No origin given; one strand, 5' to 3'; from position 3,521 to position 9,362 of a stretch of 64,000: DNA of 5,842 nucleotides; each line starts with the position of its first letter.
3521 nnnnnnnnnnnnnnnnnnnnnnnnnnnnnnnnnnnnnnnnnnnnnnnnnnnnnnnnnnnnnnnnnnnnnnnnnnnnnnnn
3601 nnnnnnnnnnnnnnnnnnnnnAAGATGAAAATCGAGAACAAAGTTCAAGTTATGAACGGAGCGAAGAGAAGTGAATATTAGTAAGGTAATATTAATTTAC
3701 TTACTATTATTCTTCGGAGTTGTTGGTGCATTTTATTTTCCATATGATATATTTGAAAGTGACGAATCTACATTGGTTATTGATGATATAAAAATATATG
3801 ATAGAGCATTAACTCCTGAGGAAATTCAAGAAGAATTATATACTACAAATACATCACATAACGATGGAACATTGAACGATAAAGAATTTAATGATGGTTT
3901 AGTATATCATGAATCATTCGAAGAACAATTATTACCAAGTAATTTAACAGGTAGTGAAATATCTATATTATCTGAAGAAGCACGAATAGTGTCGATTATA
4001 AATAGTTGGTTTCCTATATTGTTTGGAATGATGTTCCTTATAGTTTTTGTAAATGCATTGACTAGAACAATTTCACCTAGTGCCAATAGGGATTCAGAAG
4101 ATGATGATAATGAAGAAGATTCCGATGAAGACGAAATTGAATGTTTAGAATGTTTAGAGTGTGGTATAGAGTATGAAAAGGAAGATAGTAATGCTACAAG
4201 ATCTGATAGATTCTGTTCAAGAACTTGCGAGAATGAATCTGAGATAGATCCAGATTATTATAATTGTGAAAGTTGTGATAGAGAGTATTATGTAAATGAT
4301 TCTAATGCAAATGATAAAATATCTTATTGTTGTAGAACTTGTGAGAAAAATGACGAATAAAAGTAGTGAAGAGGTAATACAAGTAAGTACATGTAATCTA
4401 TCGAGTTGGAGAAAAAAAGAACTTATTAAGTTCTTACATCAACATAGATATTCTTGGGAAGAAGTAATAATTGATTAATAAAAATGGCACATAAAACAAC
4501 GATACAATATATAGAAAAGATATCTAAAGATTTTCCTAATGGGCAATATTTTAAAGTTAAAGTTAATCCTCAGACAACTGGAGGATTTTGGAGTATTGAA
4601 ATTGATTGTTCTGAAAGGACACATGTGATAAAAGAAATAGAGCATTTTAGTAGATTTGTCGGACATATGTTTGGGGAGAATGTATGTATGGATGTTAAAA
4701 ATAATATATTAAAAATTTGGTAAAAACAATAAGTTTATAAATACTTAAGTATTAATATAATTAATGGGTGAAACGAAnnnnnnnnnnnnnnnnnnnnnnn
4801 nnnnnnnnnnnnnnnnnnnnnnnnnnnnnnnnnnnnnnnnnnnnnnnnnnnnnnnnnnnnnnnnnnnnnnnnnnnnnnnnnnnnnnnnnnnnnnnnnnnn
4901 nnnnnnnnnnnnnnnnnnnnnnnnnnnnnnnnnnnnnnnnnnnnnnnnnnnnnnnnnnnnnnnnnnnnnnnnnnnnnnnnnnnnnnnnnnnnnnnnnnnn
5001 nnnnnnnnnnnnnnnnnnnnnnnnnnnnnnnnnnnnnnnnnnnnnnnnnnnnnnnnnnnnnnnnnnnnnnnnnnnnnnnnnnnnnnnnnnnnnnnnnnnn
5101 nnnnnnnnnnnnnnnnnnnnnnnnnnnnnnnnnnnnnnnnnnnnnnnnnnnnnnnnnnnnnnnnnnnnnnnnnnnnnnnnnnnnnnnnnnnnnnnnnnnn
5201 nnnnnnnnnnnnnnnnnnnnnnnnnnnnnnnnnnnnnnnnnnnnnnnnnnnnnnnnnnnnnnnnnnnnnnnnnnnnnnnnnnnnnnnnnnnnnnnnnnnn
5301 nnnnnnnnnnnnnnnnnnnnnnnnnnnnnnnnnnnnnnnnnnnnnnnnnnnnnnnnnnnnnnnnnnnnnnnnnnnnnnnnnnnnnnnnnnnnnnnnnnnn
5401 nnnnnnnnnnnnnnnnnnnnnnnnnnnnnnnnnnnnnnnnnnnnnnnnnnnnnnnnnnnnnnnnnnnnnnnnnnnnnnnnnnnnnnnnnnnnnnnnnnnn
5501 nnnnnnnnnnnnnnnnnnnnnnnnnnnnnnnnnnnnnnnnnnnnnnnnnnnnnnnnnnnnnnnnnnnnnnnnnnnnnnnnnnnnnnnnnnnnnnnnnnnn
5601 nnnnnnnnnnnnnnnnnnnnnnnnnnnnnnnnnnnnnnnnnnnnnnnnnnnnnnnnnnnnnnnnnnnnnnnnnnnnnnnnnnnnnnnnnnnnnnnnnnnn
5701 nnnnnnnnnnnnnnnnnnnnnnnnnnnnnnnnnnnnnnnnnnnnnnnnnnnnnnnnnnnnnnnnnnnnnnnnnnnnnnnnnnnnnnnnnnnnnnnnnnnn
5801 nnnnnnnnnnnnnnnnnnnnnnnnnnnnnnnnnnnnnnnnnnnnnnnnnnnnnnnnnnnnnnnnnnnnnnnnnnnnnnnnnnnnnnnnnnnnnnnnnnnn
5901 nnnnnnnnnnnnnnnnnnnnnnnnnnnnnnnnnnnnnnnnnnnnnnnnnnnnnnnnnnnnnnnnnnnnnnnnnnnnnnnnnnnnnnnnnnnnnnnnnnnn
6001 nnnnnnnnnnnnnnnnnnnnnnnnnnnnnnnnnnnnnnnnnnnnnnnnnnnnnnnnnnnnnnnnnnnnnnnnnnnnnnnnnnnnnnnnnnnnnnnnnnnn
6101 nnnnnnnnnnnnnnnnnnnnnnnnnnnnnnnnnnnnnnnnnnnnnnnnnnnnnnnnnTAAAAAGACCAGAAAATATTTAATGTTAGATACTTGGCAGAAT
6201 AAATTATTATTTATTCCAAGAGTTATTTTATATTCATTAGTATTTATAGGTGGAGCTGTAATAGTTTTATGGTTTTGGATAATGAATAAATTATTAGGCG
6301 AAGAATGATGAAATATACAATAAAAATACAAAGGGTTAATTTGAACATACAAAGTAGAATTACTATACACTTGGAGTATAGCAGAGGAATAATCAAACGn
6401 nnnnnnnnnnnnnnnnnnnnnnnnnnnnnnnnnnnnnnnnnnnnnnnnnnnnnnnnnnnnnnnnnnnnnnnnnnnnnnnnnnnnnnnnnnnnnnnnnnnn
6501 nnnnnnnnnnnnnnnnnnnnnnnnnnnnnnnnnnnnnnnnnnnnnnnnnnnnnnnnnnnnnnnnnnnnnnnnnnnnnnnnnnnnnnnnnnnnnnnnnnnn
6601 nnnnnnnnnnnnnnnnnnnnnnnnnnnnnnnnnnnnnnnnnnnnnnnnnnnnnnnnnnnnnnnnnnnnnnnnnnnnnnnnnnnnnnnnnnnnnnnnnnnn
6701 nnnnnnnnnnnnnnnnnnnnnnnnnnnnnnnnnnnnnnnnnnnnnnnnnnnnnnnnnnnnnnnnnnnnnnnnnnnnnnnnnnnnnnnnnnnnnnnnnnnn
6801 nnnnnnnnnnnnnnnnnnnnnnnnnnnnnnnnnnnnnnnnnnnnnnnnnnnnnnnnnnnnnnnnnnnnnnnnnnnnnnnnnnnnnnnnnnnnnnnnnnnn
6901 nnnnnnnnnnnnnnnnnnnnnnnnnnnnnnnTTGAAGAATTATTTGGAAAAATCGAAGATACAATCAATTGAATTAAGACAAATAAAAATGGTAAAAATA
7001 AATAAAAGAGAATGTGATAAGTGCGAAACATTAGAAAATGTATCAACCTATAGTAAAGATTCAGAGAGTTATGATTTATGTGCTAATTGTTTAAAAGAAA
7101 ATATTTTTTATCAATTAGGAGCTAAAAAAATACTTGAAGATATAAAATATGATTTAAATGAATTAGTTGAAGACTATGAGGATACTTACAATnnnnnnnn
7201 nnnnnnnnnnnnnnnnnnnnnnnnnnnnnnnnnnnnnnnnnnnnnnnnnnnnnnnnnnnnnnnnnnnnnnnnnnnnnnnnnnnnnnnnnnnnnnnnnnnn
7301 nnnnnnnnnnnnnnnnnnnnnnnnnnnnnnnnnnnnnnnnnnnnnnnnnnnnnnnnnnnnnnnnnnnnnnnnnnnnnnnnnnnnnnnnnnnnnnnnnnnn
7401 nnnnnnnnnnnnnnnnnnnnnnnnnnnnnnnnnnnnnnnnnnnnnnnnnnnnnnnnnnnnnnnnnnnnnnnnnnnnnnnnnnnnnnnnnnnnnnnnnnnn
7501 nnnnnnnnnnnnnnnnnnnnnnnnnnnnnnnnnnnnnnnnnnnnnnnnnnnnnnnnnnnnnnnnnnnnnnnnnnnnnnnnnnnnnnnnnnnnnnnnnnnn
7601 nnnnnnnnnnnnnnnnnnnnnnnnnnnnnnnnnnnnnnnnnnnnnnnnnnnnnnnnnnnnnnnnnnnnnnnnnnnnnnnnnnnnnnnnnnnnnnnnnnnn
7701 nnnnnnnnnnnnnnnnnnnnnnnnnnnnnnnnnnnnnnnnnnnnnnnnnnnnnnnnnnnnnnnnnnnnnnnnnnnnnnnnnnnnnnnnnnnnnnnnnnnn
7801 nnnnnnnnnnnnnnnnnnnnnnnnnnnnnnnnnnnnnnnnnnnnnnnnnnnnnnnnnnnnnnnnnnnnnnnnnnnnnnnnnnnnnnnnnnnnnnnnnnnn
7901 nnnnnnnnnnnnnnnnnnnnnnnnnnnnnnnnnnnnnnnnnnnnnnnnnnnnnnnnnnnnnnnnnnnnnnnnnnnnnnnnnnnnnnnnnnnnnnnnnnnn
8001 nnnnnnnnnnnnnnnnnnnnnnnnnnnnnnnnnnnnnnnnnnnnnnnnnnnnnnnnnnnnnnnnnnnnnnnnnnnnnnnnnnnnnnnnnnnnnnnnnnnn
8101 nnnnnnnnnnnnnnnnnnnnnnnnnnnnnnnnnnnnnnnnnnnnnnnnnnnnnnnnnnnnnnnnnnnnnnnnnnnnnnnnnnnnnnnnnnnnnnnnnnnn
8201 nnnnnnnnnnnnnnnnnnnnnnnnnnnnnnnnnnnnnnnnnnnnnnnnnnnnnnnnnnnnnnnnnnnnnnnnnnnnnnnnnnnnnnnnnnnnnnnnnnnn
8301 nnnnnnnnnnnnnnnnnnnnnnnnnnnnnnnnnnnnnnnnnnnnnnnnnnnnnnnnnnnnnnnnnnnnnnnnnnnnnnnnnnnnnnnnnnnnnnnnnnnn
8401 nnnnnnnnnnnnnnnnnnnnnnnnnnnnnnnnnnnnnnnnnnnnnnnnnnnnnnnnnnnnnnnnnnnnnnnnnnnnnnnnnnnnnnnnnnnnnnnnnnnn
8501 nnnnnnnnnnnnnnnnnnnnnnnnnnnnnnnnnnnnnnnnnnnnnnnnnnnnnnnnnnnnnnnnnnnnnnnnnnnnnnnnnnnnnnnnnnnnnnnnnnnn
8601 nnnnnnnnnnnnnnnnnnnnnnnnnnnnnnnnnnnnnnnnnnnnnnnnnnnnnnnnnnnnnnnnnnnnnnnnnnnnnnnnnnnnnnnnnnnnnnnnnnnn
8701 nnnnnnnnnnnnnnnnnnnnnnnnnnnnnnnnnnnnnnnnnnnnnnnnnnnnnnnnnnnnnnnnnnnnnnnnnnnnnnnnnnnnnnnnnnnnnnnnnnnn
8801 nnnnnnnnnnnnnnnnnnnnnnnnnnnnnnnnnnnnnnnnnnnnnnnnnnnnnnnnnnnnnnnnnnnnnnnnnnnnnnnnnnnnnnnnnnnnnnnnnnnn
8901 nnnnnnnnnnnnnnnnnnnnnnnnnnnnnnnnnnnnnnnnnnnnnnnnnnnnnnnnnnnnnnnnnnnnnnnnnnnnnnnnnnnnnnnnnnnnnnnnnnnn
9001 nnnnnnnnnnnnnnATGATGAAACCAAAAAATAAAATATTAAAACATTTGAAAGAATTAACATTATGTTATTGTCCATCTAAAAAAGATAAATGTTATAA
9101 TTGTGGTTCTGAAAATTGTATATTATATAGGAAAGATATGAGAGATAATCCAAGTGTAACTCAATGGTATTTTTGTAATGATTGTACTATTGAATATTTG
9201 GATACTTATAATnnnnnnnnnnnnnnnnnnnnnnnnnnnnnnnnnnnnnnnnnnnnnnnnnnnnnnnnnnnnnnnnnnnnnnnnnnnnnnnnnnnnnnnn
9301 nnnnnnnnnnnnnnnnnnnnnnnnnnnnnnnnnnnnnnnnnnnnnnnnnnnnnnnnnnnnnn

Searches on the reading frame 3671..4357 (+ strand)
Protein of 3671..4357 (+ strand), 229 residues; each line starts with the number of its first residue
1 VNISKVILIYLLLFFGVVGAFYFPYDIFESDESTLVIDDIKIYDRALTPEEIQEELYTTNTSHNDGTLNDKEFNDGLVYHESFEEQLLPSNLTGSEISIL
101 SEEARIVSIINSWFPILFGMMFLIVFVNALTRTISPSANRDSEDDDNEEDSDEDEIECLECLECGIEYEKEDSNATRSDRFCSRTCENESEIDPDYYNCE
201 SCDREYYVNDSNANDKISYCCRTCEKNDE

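Call 5: search_protein_families(library=pfam, proteins=[window:3671-4357:+], max_evalue=10)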
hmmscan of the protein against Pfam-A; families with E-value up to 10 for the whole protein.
window:3671-4357:+ (229 aa): 2 families
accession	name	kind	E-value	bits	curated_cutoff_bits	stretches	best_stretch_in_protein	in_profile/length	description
PF24838.2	8xMP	-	0.012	15.9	30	1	83-130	87-135/136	Octameric membrane protein family (8xMP)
PF13385.13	Laminin_G_3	-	0.035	14.7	27.6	1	36-53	134-151/151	Concanavalin A-like lectin/glucanases superfamily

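Call 6: search_protein_families(library=phrogs, proteins=[window:3671-4357:+], max_evalue=1)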
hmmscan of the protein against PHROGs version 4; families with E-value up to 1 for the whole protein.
window:3671-4357:+ (229 aa): 2 families
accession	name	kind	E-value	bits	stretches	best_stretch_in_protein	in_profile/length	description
phrog_14220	-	unknown function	0.016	15.3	1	31-60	155-184/401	-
phrog_26874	-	unknown function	0.72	10.9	0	107-125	32-50/57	-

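Call 19: search_protein_families(library=ncbifam, proteins=[window:3671-4357:+], max_evalue=1)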
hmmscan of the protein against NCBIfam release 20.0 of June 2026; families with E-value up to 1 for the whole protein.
window:3671-4357:+ (229 aa): 3 families
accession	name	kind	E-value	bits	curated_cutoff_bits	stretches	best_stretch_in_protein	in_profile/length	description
NF041023.1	PP0621_fam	subfamily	3.4e-05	24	45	1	121-186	7-70/71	PP0621 family protein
NF052521.1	TafC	equivalog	0.055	12.6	410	1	36-66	340-369/373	TafC family fimbrial protein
NF041635.1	STM3941_fam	subfamily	0.23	11.3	40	0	6-46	36-74/157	STM3941 family protein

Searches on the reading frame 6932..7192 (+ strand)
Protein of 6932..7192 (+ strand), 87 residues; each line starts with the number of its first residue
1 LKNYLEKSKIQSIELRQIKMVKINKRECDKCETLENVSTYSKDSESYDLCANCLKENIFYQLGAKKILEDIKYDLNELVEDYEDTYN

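Call 80: search_protein_families(library=pfam, proteins=[window:6932-7192:+], max_evalue=10)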
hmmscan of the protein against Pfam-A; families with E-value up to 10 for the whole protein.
window:6932-7192:+ (87 aa): 3 families
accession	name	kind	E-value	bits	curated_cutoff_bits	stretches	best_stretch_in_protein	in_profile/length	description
PF00569.23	ZZ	-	0.016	15.5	21.4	1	25-56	4-37/45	Zinc finger, ZZ type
PF03110.19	SBP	-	0.056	14.2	27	1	13-46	27-60/75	SBP domain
PF23550.1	zf_Tbcl_Rhp7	-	0.11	12.4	27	1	26-56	5-36/39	DNA repair protein rhp7 treble clef domain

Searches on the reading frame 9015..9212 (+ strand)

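Call 80: search_protein_families(library=pfam, proteins=[window:9015-9212:+], max_evalue=10)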
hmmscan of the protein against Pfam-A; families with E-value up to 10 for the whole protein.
window:9015-9212:+ (66 aa): 2 families
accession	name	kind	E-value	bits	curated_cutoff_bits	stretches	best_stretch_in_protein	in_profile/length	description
PF24452.1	DUF7568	-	0.083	13.6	27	1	20-60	71-110/121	Family of unknown function (DUF7568)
PF01096.23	Zn_ribbon_TFIIS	-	0.11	12.7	21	1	26-58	2-35/39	Transcription factor S-II (TFIIS)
